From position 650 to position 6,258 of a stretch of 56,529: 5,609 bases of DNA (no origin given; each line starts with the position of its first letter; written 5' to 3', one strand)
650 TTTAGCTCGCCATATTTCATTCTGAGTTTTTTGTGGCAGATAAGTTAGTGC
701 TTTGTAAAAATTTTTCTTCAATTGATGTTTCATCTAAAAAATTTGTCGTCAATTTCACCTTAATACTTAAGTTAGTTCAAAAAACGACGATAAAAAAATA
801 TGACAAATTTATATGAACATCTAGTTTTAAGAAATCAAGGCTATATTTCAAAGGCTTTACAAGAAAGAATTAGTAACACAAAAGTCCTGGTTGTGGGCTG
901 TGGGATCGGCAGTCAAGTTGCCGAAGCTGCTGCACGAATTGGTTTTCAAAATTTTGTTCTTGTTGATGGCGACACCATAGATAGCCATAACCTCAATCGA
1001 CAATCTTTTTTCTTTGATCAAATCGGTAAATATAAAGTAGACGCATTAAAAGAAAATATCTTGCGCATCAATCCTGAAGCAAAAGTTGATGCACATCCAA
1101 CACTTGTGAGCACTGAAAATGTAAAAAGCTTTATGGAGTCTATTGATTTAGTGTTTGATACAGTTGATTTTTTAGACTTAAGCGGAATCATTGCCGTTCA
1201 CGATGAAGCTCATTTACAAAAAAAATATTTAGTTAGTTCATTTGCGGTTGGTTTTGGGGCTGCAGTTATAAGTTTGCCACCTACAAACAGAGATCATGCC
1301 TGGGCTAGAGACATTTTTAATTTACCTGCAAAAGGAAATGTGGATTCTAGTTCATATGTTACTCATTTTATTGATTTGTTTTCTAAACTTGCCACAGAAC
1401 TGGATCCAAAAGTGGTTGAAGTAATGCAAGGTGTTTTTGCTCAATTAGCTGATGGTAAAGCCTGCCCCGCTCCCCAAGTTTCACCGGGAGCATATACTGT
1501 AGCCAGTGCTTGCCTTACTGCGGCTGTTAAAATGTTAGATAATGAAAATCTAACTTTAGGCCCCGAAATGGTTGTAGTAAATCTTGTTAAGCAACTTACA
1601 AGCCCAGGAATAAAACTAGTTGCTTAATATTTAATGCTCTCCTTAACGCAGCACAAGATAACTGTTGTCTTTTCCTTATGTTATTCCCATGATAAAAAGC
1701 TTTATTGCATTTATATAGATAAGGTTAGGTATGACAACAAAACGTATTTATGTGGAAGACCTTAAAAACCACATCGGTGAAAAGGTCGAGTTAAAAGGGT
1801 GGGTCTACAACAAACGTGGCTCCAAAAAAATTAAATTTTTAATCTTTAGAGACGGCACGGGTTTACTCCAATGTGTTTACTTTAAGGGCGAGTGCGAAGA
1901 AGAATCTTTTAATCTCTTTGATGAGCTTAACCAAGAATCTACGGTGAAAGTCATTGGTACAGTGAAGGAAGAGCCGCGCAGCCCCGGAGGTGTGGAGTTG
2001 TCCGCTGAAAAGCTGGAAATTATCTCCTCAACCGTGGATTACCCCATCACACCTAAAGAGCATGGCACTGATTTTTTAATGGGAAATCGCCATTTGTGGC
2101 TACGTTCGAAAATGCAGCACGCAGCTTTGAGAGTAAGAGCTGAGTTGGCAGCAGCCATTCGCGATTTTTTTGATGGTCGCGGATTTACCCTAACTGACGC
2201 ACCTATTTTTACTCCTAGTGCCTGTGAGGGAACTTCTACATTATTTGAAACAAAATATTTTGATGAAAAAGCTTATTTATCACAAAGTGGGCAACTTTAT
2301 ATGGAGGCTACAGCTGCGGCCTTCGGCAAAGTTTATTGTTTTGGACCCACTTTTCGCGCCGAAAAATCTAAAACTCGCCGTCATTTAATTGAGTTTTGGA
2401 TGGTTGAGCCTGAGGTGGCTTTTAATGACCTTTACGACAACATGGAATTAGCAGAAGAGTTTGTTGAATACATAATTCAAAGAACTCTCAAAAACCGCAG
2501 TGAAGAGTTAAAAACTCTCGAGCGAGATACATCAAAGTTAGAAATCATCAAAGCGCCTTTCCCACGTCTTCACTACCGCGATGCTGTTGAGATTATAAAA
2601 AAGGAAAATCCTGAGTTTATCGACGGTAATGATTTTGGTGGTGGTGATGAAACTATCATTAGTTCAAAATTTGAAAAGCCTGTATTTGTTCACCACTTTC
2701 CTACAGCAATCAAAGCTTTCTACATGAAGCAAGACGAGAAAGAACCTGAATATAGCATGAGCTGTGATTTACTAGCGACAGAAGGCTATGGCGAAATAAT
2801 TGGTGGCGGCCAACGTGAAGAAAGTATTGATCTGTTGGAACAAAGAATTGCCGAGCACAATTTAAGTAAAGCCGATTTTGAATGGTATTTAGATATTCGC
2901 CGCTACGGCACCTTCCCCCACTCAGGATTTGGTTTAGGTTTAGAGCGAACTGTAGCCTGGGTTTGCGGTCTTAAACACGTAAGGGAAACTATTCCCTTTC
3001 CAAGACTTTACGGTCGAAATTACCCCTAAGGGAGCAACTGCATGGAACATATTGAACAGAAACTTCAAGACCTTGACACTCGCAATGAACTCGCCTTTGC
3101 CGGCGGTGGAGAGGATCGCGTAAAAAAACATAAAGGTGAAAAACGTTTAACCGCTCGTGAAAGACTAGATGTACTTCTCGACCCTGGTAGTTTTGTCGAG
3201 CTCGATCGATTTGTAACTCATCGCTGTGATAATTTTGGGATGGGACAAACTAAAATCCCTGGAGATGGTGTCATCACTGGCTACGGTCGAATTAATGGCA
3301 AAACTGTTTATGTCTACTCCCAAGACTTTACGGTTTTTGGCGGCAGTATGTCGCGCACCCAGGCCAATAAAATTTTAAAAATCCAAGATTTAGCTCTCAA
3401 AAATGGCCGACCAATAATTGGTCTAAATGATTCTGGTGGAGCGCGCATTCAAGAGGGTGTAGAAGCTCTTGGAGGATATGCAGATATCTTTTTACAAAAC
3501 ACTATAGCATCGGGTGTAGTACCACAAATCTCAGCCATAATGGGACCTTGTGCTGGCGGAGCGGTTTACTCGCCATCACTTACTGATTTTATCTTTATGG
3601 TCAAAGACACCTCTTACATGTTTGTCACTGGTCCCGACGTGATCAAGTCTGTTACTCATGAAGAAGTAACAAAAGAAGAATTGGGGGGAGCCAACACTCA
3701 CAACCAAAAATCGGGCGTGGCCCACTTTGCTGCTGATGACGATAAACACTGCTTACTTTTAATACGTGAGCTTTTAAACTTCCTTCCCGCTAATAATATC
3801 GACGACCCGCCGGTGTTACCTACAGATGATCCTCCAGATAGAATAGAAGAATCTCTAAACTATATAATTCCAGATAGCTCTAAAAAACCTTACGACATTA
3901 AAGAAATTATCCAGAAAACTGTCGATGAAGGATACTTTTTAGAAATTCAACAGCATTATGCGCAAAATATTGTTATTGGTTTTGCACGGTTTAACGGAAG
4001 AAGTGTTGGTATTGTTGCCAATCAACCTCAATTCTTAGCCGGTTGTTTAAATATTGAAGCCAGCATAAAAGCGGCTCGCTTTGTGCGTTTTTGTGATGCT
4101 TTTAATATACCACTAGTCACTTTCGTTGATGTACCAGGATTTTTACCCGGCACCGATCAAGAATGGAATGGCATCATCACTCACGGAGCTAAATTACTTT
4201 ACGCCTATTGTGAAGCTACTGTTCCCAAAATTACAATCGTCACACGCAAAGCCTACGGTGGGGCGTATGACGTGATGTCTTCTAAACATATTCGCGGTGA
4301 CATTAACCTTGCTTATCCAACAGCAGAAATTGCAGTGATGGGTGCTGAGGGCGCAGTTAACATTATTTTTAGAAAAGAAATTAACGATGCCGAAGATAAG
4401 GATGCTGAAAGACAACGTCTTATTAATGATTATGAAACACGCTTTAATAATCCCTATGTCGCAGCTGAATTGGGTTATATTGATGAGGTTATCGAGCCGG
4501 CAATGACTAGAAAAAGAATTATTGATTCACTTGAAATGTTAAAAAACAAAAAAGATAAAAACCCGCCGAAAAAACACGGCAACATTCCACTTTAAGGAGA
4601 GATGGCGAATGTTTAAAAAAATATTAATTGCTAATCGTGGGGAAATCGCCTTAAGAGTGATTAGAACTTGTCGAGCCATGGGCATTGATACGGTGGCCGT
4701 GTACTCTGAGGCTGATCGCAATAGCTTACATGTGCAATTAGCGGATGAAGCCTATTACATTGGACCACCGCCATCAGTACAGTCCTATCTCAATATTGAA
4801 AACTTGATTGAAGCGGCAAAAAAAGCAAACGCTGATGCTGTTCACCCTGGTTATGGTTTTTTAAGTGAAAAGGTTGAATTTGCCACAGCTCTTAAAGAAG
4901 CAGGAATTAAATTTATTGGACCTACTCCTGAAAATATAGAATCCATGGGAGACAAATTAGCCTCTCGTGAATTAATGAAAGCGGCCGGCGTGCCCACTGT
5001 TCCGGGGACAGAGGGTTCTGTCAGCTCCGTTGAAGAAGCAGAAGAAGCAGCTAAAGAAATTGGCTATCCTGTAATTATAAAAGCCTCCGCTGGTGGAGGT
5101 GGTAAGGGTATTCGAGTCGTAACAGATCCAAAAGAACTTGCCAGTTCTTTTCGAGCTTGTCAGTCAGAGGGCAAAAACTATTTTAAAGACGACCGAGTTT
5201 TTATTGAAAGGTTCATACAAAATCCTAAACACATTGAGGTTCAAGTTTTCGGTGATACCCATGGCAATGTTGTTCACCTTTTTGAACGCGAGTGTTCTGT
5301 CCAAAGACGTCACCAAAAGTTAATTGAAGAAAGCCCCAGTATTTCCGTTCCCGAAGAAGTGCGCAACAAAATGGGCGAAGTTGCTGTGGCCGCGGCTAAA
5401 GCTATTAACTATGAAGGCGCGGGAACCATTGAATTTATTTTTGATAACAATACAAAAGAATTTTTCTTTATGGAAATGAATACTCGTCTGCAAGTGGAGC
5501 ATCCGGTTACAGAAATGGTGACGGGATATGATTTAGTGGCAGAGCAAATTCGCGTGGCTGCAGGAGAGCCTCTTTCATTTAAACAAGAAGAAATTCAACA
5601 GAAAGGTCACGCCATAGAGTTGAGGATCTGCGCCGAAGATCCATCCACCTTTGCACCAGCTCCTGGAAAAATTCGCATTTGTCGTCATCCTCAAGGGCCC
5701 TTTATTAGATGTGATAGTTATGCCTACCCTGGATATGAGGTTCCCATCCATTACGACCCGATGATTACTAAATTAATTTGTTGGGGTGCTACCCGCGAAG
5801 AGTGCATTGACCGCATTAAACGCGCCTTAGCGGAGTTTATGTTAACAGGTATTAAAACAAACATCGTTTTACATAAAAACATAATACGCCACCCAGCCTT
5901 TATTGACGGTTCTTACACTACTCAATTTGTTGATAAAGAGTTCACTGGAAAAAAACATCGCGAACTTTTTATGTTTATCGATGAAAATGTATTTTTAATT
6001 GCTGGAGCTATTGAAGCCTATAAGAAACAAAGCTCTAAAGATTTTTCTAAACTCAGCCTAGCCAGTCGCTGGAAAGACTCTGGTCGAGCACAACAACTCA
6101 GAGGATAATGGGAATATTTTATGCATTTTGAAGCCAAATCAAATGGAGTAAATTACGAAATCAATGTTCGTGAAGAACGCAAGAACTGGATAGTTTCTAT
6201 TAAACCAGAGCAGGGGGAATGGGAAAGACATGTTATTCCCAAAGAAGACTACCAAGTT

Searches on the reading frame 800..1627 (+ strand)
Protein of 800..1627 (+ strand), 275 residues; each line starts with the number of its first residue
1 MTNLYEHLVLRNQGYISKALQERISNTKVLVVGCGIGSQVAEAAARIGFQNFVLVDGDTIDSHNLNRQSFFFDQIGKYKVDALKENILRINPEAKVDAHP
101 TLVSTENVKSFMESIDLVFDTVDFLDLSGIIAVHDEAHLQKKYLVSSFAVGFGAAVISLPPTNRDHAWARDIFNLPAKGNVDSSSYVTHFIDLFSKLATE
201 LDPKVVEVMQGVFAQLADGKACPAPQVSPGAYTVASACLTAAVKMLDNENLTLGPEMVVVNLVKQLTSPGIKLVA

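Call 50: search_protein_families(library=pfam, proteins=[window:800-1627:+], max_evalue=0.00001)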
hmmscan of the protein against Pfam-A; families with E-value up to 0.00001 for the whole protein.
window:800-1627:+ (275 aa): 1 family
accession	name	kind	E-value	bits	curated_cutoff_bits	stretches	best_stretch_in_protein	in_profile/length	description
PF00899.27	ThiF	-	2.3e-36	125.6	28.1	1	16-262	10-219/238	ThiF family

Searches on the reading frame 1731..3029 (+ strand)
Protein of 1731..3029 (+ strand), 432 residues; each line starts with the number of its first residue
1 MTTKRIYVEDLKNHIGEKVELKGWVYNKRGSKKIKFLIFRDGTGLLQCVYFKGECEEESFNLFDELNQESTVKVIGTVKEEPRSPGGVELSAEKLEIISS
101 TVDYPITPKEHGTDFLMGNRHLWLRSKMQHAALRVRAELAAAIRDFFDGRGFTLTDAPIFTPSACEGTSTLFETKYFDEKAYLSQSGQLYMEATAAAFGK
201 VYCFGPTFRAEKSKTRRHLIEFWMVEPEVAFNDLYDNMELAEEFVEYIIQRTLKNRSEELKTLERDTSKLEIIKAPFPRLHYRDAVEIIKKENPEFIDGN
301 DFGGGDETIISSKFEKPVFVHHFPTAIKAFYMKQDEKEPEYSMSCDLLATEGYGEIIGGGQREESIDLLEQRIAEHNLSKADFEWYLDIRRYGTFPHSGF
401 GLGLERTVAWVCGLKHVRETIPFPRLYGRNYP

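Call 50: search_protein_families(library=pfam, proteins=[window:1731-3029:+], max_evalue=0.00001)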
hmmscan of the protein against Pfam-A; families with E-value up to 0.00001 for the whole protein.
window:1731-3029:+ (432 aa): 2 families
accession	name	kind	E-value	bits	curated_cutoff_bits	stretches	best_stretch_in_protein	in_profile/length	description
PF00152.25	tRNA-synt_2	-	7.4e-72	242.4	25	1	115-425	4-306/308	tRNA synthetases class II (D, K and N)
PF01336.31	tRNA_anti-codon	-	5.5e-18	65.1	27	1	19-98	1-75/75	OB-fold nucleic acid binding domain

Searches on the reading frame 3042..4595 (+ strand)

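Call 50: search_protein_families(library=pfam, proteins=[window:3042-4595:+], max_evalue=0.00001)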
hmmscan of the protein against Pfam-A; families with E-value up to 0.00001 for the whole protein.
window:3042-4595:+ (517 aa): 2 families
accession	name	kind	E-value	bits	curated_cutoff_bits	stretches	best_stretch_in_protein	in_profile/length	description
PF01039.27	Carboxyl_trans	-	7.5e-203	675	22.3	1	33-515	5-493/493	Carboxyl transferase domain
PF03255.19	ACCA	-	2.6e-15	56.8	23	1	305-448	87-236/310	Acetyl co-enzyme A carboxylase carboxyltransferase-like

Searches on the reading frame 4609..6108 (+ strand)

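Call 50: search_protein_families(library=pfam, proteins=[window:4609-6108:+], max_evalue=0.00001)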
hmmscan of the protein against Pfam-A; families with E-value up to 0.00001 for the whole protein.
window:4609-6108:+ (499 aa): 6 families
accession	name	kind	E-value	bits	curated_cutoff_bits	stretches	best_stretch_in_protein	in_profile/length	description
PF02786.22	CPSase_L_D2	-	3.4e-80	269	19.8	1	115-323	1-209/211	Carbamoyl-phosphate synthase L chain, ATP binding domain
PF00289.28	Biotin_carb_N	-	2.3e-48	163.6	25.5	1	1-110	1-110/110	Biotin carboxylase, N-terminal domain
PF02785.25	Biotin_carb_C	-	2.5e-36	124.5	32.4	1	337-442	1-107/108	Biotin carboxylase C-terminal domain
PF07478.18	Dala_Dala_lig_C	-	2.3e-13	50.6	24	1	123-292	2-174/204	D-ala D-ala ligase C-terminus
PF02222.28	ATP-grasp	-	1e-10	42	27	1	137-293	15-162/179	ATP-grasp domain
PF02655.19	ATP-grasp_3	-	3.4e-06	27.7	23.2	1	114-295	2-158/160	ATP-grasp domain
